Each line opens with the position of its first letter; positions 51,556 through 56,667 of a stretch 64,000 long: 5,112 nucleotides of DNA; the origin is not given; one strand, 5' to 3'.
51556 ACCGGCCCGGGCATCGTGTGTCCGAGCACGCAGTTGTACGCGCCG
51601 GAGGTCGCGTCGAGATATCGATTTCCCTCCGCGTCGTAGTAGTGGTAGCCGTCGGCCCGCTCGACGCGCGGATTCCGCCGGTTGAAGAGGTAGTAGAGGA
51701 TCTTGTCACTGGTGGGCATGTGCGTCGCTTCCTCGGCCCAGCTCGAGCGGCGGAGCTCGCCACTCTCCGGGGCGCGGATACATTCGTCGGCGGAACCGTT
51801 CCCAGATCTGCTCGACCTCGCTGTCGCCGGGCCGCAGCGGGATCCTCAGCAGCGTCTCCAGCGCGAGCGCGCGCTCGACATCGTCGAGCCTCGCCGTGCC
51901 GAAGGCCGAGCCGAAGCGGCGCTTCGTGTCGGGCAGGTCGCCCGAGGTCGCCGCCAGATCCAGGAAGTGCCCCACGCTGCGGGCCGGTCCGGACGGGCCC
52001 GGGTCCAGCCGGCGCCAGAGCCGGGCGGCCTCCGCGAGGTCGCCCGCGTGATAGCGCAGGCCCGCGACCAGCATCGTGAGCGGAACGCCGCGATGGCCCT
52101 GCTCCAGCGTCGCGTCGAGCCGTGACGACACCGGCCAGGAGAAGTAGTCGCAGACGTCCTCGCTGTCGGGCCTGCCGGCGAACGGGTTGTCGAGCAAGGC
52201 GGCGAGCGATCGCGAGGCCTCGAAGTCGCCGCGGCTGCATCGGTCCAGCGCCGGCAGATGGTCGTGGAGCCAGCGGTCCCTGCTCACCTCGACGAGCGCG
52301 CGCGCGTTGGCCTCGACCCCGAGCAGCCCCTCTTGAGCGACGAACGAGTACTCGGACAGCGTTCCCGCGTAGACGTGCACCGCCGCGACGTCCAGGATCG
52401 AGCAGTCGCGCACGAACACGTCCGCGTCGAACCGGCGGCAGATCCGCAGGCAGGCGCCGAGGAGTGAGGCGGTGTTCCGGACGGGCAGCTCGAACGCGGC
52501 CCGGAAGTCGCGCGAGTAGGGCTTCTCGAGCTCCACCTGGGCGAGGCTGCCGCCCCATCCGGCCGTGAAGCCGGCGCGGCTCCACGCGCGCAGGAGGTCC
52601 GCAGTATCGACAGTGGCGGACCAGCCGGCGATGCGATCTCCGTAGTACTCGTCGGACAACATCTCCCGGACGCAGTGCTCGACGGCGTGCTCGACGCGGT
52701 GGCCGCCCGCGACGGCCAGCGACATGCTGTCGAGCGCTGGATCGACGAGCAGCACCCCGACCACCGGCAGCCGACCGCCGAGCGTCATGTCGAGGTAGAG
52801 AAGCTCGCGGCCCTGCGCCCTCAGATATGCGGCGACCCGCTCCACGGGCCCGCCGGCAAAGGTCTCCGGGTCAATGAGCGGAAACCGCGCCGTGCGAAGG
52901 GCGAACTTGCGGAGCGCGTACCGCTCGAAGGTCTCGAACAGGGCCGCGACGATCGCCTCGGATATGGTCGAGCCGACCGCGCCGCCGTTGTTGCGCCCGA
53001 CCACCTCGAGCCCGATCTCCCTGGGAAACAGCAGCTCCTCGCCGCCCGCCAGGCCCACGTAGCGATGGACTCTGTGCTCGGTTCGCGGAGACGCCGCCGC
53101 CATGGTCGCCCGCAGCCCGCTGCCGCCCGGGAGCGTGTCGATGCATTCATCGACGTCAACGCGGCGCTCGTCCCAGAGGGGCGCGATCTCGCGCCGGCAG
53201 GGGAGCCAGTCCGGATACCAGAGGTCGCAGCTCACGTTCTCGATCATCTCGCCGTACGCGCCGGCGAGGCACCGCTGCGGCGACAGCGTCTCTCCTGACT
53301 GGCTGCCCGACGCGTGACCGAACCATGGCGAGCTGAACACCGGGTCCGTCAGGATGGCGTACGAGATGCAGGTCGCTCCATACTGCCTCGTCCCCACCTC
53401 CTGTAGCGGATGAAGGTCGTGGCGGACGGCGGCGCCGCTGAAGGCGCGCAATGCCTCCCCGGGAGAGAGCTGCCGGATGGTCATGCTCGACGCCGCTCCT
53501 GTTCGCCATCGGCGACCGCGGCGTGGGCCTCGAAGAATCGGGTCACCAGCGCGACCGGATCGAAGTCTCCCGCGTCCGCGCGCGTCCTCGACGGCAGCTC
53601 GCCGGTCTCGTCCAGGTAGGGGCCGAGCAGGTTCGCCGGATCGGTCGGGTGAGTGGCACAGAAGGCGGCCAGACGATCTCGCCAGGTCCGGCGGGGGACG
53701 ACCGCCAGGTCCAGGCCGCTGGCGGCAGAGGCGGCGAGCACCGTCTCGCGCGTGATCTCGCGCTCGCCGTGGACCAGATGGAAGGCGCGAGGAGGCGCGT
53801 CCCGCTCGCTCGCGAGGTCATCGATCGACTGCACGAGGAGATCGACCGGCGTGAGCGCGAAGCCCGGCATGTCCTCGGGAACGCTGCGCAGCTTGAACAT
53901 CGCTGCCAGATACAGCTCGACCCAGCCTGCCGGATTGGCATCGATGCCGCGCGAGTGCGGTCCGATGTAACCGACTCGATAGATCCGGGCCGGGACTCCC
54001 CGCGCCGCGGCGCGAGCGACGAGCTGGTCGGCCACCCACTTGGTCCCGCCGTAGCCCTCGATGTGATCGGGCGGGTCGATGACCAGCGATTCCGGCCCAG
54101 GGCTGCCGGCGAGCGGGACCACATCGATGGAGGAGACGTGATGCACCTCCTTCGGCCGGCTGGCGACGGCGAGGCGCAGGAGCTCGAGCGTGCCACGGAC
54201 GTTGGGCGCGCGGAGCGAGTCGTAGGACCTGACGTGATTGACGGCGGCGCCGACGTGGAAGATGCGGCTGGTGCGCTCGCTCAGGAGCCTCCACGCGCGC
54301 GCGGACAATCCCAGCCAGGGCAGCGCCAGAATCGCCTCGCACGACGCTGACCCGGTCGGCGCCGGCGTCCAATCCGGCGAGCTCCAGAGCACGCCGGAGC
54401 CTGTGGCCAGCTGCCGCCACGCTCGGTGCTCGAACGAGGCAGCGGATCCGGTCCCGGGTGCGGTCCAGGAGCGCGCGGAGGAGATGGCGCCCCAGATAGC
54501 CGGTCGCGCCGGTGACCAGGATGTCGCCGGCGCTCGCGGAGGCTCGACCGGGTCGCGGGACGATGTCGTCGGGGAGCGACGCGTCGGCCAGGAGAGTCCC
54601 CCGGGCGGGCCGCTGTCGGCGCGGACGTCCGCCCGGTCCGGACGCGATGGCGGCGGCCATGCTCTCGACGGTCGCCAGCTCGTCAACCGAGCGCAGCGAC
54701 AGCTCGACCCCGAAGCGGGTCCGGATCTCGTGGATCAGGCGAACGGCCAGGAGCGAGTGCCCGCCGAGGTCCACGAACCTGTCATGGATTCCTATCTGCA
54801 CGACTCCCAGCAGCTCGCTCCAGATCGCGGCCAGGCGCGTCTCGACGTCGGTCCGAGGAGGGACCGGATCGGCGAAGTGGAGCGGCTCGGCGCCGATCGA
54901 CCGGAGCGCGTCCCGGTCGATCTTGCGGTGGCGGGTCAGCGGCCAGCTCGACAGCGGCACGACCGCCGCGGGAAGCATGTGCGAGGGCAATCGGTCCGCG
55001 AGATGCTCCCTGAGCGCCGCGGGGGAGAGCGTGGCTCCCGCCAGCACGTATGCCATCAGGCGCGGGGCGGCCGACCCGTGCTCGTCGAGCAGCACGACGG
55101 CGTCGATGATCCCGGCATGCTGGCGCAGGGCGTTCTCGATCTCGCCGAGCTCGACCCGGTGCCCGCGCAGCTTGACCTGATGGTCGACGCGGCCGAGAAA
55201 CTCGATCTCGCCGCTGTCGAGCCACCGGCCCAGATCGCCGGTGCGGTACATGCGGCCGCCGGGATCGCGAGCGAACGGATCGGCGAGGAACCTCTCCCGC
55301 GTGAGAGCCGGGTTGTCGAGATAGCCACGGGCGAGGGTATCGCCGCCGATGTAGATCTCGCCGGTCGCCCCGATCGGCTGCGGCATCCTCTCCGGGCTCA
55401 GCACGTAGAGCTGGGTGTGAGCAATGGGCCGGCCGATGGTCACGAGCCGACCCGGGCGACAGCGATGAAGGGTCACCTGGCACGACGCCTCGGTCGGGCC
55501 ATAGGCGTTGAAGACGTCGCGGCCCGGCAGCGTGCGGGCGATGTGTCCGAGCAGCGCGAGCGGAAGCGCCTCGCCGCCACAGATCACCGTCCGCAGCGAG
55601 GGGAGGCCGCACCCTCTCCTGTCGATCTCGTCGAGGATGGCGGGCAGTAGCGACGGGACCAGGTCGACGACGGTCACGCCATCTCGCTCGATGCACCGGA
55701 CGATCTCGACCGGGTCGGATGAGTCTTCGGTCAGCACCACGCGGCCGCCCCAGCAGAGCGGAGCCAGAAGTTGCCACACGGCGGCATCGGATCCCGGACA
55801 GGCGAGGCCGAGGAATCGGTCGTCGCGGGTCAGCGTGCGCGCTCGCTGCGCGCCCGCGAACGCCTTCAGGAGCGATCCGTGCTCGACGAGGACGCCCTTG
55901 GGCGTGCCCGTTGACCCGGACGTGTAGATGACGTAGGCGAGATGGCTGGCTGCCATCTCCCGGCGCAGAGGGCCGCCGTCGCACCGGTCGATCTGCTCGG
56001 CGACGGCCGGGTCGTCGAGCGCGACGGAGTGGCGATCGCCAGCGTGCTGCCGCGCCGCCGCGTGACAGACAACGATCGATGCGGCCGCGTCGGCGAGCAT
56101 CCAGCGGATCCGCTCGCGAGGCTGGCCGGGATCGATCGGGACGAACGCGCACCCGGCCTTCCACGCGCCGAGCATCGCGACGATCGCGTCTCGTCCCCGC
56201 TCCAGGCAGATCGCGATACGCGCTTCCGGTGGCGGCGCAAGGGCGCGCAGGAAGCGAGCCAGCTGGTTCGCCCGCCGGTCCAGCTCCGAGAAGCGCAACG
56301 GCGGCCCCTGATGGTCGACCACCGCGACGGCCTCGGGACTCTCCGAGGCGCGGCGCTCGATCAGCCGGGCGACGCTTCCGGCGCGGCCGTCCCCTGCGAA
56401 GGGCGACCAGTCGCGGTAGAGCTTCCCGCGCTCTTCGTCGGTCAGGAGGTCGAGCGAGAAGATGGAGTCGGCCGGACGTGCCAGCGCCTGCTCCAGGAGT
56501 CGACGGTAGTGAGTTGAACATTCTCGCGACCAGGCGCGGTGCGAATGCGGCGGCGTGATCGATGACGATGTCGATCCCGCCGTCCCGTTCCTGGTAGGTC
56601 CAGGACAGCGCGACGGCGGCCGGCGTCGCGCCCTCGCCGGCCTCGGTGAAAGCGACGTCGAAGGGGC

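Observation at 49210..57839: Compact biosynthetic operon: NRPS (formyltransferase-like, C-like, A, T, R domains), YcaO, omega-aminotransferase, Rieske oxygenase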

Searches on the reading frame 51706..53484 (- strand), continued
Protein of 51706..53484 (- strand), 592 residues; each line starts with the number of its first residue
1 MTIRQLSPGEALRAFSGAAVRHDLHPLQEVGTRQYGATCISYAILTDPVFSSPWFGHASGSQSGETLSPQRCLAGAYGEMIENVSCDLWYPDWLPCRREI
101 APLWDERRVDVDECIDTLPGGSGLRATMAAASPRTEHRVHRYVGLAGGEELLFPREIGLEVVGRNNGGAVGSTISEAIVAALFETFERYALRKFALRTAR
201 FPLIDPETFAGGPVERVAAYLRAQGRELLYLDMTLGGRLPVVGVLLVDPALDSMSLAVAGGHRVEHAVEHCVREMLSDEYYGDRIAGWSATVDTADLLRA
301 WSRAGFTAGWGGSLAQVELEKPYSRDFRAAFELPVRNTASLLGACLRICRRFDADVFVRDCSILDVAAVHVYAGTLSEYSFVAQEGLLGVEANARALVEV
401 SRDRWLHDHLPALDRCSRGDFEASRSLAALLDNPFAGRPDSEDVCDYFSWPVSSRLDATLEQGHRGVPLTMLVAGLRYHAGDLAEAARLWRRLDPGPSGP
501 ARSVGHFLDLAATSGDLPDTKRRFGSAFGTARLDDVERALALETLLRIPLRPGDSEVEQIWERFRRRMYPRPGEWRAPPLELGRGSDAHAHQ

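Call 82: find_encoding_contigs(protein=P0007, flank=10000, max_places=2)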
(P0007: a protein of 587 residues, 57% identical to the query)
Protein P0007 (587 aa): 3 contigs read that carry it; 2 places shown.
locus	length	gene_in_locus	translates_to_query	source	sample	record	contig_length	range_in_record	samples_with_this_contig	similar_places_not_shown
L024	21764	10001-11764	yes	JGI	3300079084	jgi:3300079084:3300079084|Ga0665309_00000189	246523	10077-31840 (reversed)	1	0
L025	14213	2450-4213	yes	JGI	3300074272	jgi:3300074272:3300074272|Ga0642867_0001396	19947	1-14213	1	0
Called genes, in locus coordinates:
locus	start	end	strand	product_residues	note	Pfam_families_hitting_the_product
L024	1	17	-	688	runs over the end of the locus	PF07732:Cu-oxidase_3 (faint), PF07731:Cu-oxidase_2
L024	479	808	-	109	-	-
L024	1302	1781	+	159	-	PF12833:HTH_18, PF00165:HTH_AraC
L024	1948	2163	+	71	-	-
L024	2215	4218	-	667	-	PF01593:Amino_oxidase (faint), PF01266:DAO (faint), PF13450:NAD_binding_8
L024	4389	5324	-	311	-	PF00892:EamA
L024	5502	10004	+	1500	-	PF00668:Condensation, PF00501:AMP-binding, PF13193:AMP-binding_C, PF00550:PP-binding, PF01073:3Beta_HSD, PF01370:Epimerase, PF07993:NAD_binding_4, PF16363:GDP_Man_Dehyd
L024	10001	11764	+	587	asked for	PF02624:YcaO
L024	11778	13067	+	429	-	PF00202:Aminotran_3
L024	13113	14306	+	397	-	PF00355:Rieske, PF00848:Ring_hydroxyl_A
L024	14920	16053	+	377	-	PF00355:Rieske, PF00848:Ring_hydroxyl_A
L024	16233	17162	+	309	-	PF00892:EamA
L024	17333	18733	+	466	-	PF04966:OprB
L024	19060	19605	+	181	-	PF01862:PvlArgDC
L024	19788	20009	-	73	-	-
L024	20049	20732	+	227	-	PF05402:PqqD, PF13471:Transglut_core3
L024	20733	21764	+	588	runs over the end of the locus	PF13522:GATase_6, PF13537:GATase_7, PF00733:Asn_synthase, PF06508:QueC (weak)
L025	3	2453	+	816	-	?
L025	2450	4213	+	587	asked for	PF02624:YcaO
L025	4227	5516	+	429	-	PF00202:Aminotran_3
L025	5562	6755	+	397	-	PF00355:Rieske, PF00848:Ring_hydroxyl_A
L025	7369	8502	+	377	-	PF00355:Rieske, PF00848:Ring_hydroxyl_A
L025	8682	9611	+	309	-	PF00892:EamA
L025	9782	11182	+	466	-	PF04966:OprB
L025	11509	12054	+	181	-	PF01862:PvlArgDC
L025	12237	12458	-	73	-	-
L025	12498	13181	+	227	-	PF05402:PqqD, PF13471:Transglut_core3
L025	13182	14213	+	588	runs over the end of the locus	PF13522:GATase_6, PF13537:GATase_7, PF00733:Asn_synthase, PF06508:QueC (weak)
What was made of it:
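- Pyruvoyl arginine decarboxylase in L024/L025 (call 82).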

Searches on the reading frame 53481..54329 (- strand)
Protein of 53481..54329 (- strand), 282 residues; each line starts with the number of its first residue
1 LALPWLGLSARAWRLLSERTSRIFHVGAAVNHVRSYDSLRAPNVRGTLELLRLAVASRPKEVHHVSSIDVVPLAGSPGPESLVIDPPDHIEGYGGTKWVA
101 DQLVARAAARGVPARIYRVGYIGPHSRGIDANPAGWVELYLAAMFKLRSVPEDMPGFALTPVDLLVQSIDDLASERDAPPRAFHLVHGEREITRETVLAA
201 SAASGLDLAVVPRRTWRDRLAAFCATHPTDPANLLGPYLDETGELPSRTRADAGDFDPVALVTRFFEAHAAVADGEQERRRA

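Call 47: search_protein_families(library=ncbifam, proteins=[window:53481-54329:-], max_evalue=0.001)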
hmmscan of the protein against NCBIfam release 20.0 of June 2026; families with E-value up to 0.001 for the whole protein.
window:53481-54329:- (282 aa): 6 families
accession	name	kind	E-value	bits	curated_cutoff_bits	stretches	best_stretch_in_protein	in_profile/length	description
TIGR01746.1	Thioester-redct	subfamily_domain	1.6e-46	159.3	213.35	1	1-243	70-319/371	thioester reductase domain-containing protein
NF038078.1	NRPS_MxcG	equivalog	1.2e-35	122.2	2300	1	1-223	1151-1373/1442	myxochelin non-ribosomal peptide synthetase MxcG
TIGR03443.1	alpha_am_amid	equivalog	1.5e-21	75.6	1030.1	1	4-252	1047-1310/1390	L-aminoadipate-semialdehyde dehydrogenase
NF041592.1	carboxyl_red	equivalog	2.1e-15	55.5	1300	1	6-125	846-975/1160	carboxylic acid reductase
NF005539.0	PRK07201.1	equivalog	5.1e-13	48.6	549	1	3-206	62-268/657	SDR family oxidoreductase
TIGR03466.1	HpnA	hypoth_equivalog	0.00013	21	367.65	1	21-116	66-164/327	hopanoid-associated sugar epimerase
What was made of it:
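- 53484..54516 (-): Terminal thioester reductase domain with GATGYLG and YGGTK (YxxxK). TIGR01746 Thioester-redct at 159 bits on the C-terminal piece alone, and an MxcG match (call 47).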

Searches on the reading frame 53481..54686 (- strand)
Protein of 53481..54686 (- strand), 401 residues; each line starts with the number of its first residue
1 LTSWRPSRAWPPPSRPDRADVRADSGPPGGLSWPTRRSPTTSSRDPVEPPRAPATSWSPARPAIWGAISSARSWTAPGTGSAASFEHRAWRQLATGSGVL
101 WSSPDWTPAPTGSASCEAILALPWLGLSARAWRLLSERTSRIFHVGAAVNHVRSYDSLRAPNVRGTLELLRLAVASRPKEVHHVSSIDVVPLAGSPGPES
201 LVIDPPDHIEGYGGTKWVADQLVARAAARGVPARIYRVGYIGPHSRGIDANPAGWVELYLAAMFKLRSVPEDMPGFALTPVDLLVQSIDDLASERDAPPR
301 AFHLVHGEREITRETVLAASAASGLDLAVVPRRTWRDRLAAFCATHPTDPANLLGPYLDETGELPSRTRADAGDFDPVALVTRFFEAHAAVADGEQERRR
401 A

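Call 4: search_protein_families(library=pfam, proteins=[window:53481-54686:-], max_evalue=0.01)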
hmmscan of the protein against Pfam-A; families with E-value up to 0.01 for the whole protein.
window:53481-54686:- (401 aa): 2 families
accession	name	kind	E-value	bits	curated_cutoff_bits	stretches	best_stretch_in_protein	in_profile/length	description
PF07993.18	NAD_binding_4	-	9.2e-28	97.5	20.1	1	121-288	71-258/258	Male sterility protein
PF01370.27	Epimerase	-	6.6e-07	29.4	20.9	1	138-238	64-169/240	NAD dependent epimerase/dehydratase family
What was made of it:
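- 53484..54516 (-): NAD_binding_4 split over two frames (call 4).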

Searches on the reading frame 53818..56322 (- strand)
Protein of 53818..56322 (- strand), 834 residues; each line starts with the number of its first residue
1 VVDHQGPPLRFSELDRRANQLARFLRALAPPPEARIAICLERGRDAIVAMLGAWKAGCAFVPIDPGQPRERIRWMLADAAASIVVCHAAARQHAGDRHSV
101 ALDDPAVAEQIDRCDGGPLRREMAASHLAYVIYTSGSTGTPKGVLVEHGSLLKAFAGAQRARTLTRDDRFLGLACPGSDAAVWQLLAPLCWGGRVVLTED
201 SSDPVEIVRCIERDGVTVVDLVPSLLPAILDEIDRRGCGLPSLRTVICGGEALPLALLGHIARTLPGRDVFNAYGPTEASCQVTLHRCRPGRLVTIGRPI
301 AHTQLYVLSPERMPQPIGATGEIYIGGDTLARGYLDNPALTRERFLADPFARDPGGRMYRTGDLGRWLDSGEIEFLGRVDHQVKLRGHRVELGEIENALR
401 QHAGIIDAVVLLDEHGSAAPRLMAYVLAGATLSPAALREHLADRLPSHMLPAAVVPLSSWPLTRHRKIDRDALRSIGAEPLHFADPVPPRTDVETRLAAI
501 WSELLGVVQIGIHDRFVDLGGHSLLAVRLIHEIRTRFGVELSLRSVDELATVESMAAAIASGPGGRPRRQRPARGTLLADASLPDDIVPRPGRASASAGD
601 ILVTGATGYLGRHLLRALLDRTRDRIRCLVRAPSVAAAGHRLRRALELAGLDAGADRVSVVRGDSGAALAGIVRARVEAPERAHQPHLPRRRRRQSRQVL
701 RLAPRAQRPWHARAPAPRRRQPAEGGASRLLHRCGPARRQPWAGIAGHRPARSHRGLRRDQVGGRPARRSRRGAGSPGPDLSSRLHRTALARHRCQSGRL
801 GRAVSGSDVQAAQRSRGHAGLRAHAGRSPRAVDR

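Call 4: search_protein_families(library=pfam, proteins=[window:53818-56322:-], max_evalue=0.01)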
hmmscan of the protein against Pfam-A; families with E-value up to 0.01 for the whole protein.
window:53818-56322:- (834 aa): 7 families
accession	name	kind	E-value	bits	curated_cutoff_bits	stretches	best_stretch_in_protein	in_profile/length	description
PF00501.34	AMP-binding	-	2e-75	254.5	29.9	1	11-335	24-384/384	AMP-binding enzyme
PF00550.31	PP-binding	-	2.7e-15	56.8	20.8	1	496-559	2-67/67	Phosphopantetheine attachment site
PF07993.18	NAD_binding_4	-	3.2e-12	46.6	20.1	1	603-673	1-78/258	Male sterility protein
PF13193.12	AMP-binding_C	-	7.7e-08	33.6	24.5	1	394-467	1-76/76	AMP-binding enzyme C-terminal domain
PF01370.27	Epimerase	-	3.5e-05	23.8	20.9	1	601-641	1-40/240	NAD dependent epimerase/dehydratase family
PF05368.20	NmrA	-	0.0016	18.6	27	1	600-638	4-42/298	NmrA-like family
PF08659.16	KR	-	0.0021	18.4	22.6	1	600-662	2-64/180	KR domain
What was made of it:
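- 54922..56400 (-): Adenylation domain. Specificity code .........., with D235 and K517 present, so the substrate is an alpha-amino acid. Its identity is unresolved. AMP-binding 254 bits, AMP-binding_C (call 4).
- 54646..54837 (-): Thiolation (PCP) domain with the GGHSL serine. PP-binding 56.8 bits (call 4).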

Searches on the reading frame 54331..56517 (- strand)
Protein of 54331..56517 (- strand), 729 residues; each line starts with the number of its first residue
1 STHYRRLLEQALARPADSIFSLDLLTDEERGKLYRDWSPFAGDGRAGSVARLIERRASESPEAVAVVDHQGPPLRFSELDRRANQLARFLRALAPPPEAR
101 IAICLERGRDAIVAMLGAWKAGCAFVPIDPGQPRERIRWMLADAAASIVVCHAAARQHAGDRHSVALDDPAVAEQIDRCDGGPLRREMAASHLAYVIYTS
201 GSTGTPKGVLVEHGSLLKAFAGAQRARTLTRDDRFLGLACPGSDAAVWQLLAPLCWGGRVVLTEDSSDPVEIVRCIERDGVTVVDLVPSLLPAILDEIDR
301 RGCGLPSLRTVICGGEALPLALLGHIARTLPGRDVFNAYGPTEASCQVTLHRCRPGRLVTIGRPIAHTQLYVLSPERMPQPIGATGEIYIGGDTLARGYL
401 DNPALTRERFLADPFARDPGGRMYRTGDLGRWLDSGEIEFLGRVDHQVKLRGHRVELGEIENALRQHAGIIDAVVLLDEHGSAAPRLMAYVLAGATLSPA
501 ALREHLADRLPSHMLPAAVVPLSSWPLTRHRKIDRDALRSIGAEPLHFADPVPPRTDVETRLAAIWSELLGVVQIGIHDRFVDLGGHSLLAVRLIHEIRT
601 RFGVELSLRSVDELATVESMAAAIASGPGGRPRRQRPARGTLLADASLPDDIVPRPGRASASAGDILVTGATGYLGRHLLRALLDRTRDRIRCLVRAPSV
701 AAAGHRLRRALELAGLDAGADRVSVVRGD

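Call 47: search_protein_families(library=ncbifam, proteins=[window:54331-56517:-], max_evalue=0.001)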
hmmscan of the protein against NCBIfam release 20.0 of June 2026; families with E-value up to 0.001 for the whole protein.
window:54331-56517:- (729 aa): 109 families (the best 25 are shown)
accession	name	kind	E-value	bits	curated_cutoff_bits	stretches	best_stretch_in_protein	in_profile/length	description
NF004282.0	PRK05691.1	subfamily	3.1e-138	461.6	4090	1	2-625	1087-1706/4334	non-ribosomal peptide synthase/polyketide synthase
NF041803.1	NRPS_SolG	exception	5.5e-126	421.6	2200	1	15-617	528-1148/1163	solanimycin non-ribosomal peptide synthetase SolG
TIGR01733.1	AA-adenyl-dom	subfamily_domain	1.8e-125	418.9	317.4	1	77-475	3-409/409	amino acid adenylation domain-containing protein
NF038078.1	NRPS_MxcG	equivalog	2e-124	416.4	2300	1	46-718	455-1137/1442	myxochelin non-ribosomal peptide synthetase MxcG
NF047350.1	aureusi_NRPS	equivalog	2.1e-113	379.8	2500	2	7-625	373-976/2373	aureusimine non-ribosomal peptide synthetase AusA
NF007605.2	PRK10252.1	equivalog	8e-96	321.8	2400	1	7-627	415-1044/1292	enterobactin non-ribosomal peptide synthetase EntF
TIGR03443.1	alpha_am_amid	equivalog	3.4e-67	226.8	1030.1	3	197-493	421-749/1390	L-aminoadipate-semialdehyde dehydrogenase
NF003417.0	PRK04813.1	subfamily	6e-66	223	476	1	52-539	8-500/505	D-alanine--poly(phosphoribitol) ligase subunit DltA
NF004837.0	PRK06187.1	subfamily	3e-62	210.6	476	1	49-540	10-520/531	long-chain-fatty-acid--CoA ligase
TIGR03098.1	ligase_PEP_1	hypoth_equivalog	7e-62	209.5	592.35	1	49-539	2-515/517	acyl-CoA ligase (AMP-forming), exosortase A system-associated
TIGR01734.1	D-ala-DACP-lig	equivalog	1e-61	209.1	559.85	1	52-539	5-499/504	D-alanine--poly(phosphoribitol) ligase subunit DltA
NF005858.0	PRK07787.1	subfamily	1.1e-43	149.4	575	1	62-538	15-468/471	acyl-CoA synthetase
NF006182.0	PRK08316.1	subfamily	1.6e-41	142.4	663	1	45-540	9-515/523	fatty acyl-CoA synthetase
NF004511.1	PRK05852.1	equivalog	2.5e-41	141.9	650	1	50-539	2-501/505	FadD7 family fatty acid--CoA ligase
TIGR01923.1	menE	equivalog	7.2e-41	140.5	330.15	1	76-538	2-442/442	o-succinylbenzoate--CoA ligase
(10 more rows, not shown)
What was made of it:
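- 54922..56400 (-): TIGR01733 at 419 bits, above its 317 cut-off (call 47).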
